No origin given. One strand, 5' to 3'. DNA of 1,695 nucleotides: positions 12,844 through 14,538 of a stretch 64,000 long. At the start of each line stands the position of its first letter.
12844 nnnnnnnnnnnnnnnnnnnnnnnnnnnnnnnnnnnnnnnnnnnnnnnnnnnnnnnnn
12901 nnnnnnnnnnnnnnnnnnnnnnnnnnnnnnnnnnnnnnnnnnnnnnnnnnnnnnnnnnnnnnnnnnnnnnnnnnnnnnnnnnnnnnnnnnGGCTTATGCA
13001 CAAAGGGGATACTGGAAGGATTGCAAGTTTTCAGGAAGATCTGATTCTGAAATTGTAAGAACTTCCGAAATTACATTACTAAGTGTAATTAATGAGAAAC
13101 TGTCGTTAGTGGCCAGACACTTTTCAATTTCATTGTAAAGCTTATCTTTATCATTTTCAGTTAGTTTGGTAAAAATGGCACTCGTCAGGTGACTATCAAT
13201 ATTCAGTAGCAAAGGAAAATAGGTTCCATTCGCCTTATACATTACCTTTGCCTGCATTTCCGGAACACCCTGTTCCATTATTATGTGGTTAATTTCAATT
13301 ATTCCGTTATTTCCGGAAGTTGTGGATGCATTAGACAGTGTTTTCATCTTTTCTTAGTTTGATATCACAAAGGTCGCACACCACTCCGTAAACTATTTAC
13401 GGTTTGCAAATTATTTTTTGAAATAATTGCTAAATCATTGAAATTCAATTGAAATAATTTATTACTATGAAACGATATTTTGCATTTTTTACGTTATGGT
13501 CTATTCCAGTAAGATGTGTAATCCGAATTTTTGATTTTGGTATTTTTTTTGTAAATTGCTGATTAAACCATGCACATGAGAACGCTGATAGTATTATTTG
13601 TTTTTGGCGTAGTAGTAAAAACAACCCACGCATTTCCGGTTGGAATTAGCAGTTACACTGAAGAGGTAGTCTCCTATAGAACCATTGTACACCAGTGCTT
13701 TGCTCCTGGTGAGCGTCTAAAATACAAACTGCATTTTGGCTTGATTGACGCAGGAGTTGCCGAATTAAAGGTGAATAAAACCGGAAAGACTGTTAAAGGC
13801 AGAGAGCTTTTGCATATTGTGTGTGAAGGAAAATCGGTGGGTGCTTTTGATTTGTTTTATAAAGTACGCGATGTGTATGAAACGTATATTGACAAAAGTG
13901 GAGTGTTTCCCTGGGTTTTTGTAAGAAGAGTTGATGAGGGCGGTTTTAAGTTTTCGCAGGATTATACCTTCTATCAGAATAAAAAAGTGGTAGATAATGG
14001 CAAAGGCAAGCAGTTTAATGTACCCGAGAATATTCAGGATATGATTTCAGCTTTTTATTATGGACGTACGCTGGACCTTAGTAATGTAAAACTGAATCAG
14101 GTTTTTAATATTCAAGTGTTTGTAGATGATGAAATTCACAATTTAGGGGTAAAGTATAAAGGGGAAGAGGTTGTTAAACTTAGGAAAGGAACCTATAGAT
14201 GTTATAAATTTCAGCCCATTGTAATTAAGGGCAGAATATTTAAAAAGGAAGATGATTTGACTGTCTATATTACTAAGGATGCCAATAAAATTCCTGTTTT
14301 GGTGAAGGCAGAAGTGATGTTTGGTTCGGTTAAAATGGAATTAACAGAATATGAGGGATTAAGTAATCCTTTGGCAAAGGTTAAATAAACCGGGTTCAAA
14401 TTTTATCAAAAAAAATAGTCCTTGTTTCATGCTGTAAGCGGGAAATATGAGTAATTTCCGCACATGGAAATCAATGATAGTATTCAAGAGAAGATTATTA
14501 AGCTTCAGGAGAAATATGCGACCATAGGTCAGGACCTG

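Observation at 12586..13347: Two-gene cassette (117-aa unknown plus standalone HIRAN-domain protein) convergent with murI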

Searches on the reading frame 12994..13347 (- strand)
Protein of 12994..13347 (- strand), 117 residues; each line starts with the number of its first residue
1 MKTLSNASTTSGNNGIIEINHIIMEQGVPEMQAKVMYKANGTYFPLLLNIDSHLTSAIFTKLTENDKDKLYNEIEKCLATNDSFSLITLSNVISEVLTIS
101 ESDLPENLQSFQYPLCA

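Call 3: search_protein_families(library=pfam, proteins=[window:12994-13347:-], max_evalue=1)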
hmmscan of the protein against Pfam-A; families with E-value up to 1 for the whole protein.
window:12994-13347:- (117 aa): 0 families

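Call 4: search_protein_families(library=padloc, proteins=[window:12994-13347:-], max_evalue=1)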
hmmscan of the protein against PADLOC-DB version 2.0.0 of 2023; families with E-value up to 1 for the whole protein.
window:12994-13347:- (117 aa): 2 families
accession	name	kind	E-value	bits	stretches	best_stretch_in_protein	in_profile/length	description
PDLC01750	Cas2b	-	0.015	13.7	1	50-92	24-67/86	-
PDLC02078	Cas2b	-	0.029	12.3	1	60-96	38-74/94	-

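Call 5: search_protein_families(library=ncbifam, proteins=[window:12994-13347:-], max_evalue=1)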
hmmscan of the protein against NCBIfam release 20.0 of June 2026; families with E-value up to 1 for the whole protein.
window:12994-13347:- (117 aa): 2 families
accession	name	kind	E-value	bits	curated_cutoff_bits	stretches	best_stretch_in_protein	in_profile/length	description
TIGR02326.1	transamin_PhnW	equivalog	0.13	11.4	400.8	1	28-89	75-135/363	2-aminoethylphosphonate--pyruvate transaminase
NF003027.0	PRK03906.1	subfamily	0.13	11.2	191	1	55-111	158-215/385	mannonate dehydratase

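Call 6: find_homologous_proteins(query=window:12994-13347:-, max_evalue=0.001)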
Query window:12994-13347:- (117 aa): 3 proteins with E <= 0.001 among 8 candidates.
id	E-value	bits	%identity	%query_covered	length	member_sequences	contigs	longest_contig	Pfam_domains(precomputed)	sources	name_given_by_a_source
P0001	6.9e-69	247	100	100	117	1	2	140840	-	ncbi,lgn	-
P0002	9.0e-55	201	79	100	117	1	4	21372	-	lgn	-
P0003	2.6e-49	184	74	100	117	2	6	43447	-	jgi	jgi:hypothetical protein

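Call 8: find_encoding_contigs(protein=P0002, flank=8000, max_places=6)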
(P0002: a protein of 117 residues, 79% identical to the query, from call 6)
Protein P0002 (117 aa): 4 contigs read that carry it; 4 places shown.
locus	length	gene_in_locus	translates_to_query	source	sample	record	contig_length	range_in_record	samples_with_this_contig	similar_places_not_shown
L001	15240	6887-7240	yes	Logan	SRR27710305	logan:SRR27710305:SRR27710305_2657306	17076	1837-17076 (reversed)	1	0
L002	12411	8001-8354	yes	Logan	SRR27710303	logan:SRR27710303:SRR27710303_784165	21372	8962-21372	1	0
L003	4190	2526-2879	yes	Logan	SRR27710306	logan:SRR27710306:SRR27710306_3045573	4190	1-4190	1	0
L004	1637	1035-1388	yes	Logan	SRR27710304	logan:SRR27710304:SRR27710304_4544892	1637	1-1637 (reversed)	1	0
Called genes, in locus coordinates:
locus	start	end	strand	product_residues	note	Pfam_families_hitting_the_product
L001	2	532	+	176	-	?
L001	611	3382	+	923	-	PF02739:5_3_exonuc_N, PF01367:5_3_exonuc, PF01612:DNA_pol_A_exo1, PF22619:DNA_polI_exo1, PF00476:DNA_pol_A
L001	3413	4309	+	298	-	-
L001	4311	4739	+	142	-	-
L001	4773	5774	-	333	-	PF03301:Trp_dioxygenase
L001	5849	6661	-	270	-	PF11306:DUF3108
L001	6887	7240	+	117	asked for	-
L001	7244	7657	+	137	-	PF08797:HIRAN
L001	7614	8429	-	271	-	PF01177:Asp_Glu_race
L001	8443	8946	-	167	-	PF03938:OmpH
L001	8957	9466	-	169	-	PF03938:OmpH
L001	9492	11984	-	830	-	PF07244:POTRA, PF01103:Omp85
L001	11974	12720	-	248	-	PF01255:Prenyltransf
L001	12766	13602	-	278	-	PF19573:DUF6089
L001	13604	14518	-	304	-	PF13505:OMP_b-brl (weak), PF19573:DUF6089 (faint)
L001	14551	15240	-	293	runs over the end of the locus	PF01513:NAD_kinase, PF20143:NAD_kinase_C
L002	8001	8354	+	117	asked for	-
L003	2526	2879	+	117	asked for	-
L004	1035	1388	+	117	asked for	-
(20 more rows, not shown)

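Call 9: find_encoding_contigs(protein=P0003, flank=8000, max_places=6)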
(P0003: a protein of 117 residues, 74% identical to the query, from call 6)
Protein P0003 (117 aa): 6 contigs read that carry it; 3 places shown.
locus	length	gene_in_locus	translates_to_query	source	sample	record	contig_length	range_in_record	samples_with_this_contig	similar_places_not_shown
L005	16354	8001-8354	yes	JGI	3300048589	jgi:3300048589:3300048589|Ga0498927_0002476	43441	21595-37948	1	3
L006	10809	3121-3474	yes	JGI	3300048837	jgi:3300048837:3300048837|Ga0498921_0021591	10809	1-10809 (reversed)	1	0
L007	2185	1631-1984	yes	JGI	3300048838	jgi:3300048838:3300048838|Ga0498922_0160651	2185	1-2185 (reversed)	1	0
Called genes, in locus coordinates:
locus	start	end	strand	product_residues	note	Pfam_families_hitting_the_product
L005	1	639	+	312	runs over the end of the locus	PF01370:Epimerase, PF04321:RmlD_sub_bind, PF16363:GDP_Man_Dehyd, PF07993:NAD_binding_4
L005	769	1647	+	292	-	PF07661:MORN_2 (faint)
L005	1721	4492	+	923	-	PF02739:5_3_exonuc_N, PF01367:5_3_exonuc, PF01612:DNA_pol_A_exo1, PF22619:DNA_polI_exo1, PF00476:DNA_pol_A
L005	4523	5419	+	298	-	-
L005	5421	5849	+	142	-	-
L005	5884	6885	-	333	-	PF03301:Trp_dioxygenase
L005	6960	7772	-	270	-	PF11306:DUF3108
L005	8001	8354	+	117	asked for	-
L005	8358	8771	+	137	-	PF08797:HIRAN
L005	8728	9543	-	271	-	PF01177:Asp_Glu_race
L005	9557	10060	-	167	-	PF03938:OmpH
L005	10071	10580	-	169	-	PF03938:OmpH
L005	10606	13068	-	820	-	PF07244:POTRA, PF01103:Omp85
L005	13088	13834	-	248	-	PF01255:Prenyltransf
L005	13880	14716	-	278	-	PF19573:DUF6089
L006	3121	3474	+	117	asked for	-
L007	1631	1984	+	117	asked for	-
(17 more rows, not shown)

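Call 10: find_encoding_contigs(protein=P0001, flank=8000, max_places=4)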
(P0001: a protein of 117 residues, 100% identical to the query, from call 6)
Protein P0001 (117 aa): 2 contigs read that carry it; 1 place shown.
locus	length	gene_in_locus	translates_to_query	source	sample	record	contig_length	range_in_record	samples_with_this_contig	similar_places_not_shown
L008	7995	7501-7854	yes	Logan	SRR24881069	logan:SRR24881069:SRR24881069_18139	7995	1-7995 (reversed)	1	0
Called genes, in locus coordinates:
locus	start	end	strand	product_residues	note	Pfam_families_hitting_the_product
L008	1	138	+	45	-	?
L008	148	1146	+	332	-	PF07661:MORN_2 (faint)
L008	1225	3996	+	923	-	PF02739:5_3_exonuc_N, PF01367:5_3_exonuc, PF01612:DNA_pol_A_exo1, PF22619:DNA_polI_exo1, PF00476:DNA_pol_A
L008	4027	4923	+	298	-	-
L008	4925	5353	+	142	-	-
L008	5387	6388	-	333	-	PF03301:Trp_dioxygenase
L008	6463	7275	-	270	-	PF11306:DUF3108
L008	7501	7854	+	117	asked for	-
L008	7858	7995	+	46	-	?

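Call 19: search_protein_representatives(alignment_id=A1)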
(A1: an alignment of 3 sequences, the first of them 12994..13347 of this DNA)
Query: 3 sequences, 117 profile positions. Proteins with E-value up to 0.001 (for the whole library): 6; up to 1e-10: 1; up to 1e-30: 1. The best 6 are listed.
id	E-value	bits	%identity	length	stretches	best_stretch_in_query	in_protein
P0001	3.1e-69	246.8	-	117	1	1-117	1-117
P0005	1.6e-10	57.5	-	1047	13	41-86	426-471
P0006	3.7e-06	43.4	-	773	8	25-52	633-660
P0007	4.0e-06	43.3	-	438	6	20-56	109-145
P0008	4.6e-06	43.1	-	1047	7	40-81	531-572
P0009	2.4e-05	40.7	-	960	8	20-38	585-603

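Call 20: predict_structure(alignment_id=A1)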
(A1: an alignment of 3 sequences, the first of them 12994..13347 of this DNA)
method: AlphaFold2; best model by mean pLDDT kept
length: 117 residues; sequences in the alignment: 3
mean_pLDDT: 48.5   pTM: 0.34
mean pLDDT of the five models: 48.5, 43.9, 43.1, 42.1, 41.9
residues with pLDDT >= 90: 0; 70-90: 0; 50-70: 62; < 50: 55
segments of 3 or more residues with pLDDT < 50: 1-15, 24-30, 82-91, 95-101, 103-117
pLDDT, mean of each block of 10 residues (from residue 1): 29 45 48 58 57 56 62 56 46 49 44 27
secondary structure, 60 per line:
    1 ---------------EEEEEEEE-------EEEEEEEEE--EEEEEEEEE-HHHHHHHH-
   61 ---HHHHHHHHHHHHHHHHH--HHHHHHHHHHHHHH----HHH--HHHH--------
elements in order: E16-23 E31-39 E42-50 H52-59 H64-80 H83-96 H106-109

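Call 44: search_solved_structures(query=A1, max_evalue=10, show_alignments=2)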
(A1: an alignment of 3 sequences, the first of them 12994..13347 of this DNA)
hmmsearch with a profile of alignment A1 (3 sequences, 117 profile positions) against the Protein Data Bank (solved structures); distinct sequences matched with E-value up to 10: 5.
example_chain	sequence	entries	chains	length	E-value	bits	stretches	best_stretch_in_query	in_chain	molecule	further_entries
9cjx_A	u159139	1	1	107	0.045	17.3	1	57-109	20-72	NHLP leader peptide family natural product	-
1xpq_A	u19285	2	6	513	1.4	12.4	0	67-100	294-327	Polyamine oxidase FMS1 | FMS1 protein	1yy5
4ech_A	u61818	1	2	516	1.5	12.4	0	67-100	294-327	Polyamine oxidase FMS1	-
1rsg_A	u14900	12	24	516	1.5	12.4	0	67-100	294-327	FMS1 protein | Polyamine oxidase FMS1 | fms1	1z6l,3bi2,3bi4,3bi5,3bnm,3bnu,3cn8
4gdp_A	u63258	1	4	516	1.5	12.4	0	67-100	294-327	Polyamine oxidase FMS1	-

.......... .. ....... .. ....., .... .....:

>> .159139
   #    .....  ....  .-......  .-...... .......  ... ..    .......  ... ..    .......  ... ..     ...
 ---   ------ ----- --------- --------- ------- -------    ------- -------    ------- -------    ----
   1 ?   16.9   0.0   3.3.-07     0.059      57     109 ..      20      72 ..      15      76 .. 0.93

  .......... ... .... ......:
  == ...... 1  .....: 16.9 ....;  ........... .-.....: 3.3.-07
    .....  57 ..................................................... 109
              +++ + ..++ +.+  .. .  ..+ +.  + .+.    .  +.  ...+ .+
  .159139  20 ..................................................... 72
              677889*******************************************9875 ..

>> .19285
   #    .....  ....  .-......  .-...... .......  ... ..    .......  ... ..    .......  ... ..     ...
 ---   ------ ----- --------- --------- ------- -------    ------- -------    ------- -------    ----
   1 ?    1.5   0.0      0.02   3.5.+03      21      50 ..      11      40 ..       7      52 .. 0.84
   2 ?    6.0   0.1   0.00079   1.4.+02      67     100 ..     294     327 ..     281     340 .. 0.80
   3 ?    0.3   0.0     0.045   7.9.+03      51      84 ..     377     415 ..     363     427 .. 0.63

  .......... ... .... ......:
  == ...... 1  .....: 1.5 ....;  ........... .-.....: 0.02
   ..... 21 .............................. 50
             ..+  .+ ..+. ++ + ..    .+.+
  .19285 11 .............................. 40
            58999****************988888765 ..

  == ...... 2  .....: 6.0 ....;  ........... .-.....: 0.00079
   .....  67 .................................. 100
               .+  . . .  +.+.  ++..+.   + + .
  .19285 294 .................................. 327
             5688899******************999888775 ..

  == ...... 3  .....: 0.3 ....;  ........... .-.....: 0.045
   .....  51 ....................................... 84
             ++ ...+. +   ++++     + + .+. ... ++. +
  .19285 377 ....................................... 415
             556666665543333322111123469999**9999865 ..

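Call 45: search_protein_families(library=phrogs, proteins=[window:12994-13347:-], max_evalue=1)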
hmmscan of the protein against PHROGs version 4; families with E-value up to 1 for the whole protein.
window:12994-13347:- (117 aa): 1 family
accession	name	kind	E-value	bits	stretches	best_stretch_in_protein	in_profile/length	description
phrog_16466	-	unknown function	0.084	13.9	0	58-82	31-55/69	-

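Call 59: fold_search(model_id=the predicted structure, library=pdb)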
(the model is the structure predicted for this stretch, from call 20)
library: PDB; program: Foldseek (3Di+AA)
matches with E <= 10: 791; with E <= 0.001: 0
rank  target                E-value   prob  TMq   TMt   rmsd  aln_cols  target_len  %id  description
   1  7qca_LA0              1.8e-01  0.87  0.28  0.15  12.1        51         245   22  Spraguea lophii ribosome (released 2022-11-30)
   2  9q6c_A                3.8e-01  0.12  0.20  0.12  15.0        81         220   14  Cryo-EM structure of octameric COMMD-like protein MBK5214510 from Flavobacteriaceae bacterium (released 2025-10-01)
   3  4az9_B                5.5e-01  0.21  0.33  0.34  10.4       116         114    9  Crystal structure of phox homology domain of human sorting nexin 24 (released 2012-10-10)
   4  9q6a_A                5.5e-01  0.12  0.20  0.12  11.7        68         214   13  Crystal structure of octameric COMMD-like protein MBK5214510 from Flavobacteriaceae bacterium (released 2025-10-01)
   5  9q6a_B                6.2e-01  0.11  0.20  0.12  11.8        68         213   15  Crystal structure of octameric COMMD-like protein MBK5214510 from Flavobacteriaceae bacterium (released 2025-10-01)
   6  6fhs_D                6.6e-01  0.21  0.25  0.08   4.1        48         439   19  CryoEM Structure of INO80core (released 2018-04-25)
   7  3h2x                  6.6e-01  0.11  0.22  0.09  12.7        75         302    9  Crystal Structure of The Human Lymphoid Tyrosine Phosphatase Catalytic Domain (released 2009-06-02)
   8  8rhz_A                7.0e-01  0.11  0.24  0.04  14.2        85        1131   13  Structure of CUL9-RBX1 ubiquitin E3 ligase complex in unneddylated conformation - symmetry expanded unneddylated dimer (released 2024-04-17)
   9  1xte                  7.4e-01  0.30  0.38  0.38   8.1       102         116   13  crystal structure of CISK-PX domain (released 2004-11-16)
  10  1xtn_A                7.9e-01  0.28  0.36  0.37   8.8        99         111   12  crystal structure of CISK-PX domain with sulfates (released 2004-11-02)
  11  9yg1_A                7.9e-01  0.10  0.22  0.10  12.1        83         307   10  Targeting PTPN22 at non-orthosteric binding sites - a fragment approach (released 2026-01-28)
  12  8ia0_LA               8.4e-01  0.20  0.22  0.17   9.1        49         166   20  Cryo-EM structure of a Chaetomium thermophilum pre-60S ribosomal subunit - State Puf6 (released 2023-05-17)
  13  1fr3_A                8.4e-01  0.15  0.21  0.32   5.8        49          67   22  THE HIGH RESOLUTION STRUCTURE OF A MOLYBDATE BINDING PROTEIN FROM SPOROMUSA OVATA (released 2000-12-06)
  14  7btb_k                8.4e-01  0.15  0.26  0.34   4.5        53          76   17  Cryo-EM structure of pre-60S ribosome from Saccharomyces cerevisiae rpl4delta63-87 strain at 3.22 Angstroms resolution (released 2020-10-28)
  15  9n82_c                8.4e-01  0.06  0.21  0.12  26.3       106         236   10  The ligation (AMP-Lys) complex in the NHEJ pathway (released 2025-04-23)
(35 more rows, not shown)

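Call 93: search_dna_similar(query=window:12994-13347:-, collection=phages, mode=protein, max_evalue=0.1, max_rows=10)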
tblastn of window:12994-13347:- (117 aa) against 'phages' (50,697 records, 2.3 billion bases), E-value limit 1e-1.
No match.

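Call 94: search_dna_similar(query=window:12994-13347:-, collection=plasmids, mode=protein, max_evalue=0.1, max_rows=10)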
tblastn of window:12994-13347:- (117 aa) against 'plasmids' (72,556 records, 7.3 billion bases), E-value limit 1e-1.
No match.

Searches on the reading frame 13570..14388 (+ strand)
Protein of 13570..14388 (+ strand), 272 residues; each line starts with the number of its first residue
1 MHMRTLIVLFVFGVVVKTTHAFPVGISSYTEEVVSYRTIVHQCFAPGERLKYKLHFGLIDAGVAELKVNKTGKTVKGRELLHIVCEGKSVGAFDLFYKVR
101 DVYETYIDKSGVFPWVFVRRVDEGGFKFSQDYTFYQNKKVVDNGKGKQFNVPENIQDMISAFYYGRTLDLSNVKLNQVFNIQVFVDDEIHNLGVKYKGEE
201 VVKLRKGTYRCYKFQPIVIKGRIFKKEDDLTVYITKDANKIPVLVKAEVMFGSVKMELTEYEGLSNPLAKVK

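Call 3: search_protein_families(library=pfam, proteins=[window:13570-14388:+], max_evalue=1)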
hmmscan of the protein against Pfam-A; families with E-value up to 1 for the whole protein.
window:13570-14388:+ (272 aa): 1 family
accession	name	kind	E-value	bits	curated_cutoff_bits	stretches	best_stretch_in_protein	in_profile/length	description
PF11306.15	DUF3108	-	6.5e-46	157.2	26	1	51-259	1-209/209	Protein of unknown function (DUF3108)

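Call 87: find_encoding_contigs(protein=window:13570-14388:+, flank=3000, max_places=10)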
Protein window:13570-14388:+ (272 aa): no gene with exactly this product is on record in the collection.

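Call 89: find_encoding_contigs(protein=window:13576-14385:+, flank=3000, max_places=10)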
Protein seq(270 aa) (270 aa): no gene with exactly this product is on record in the collection.
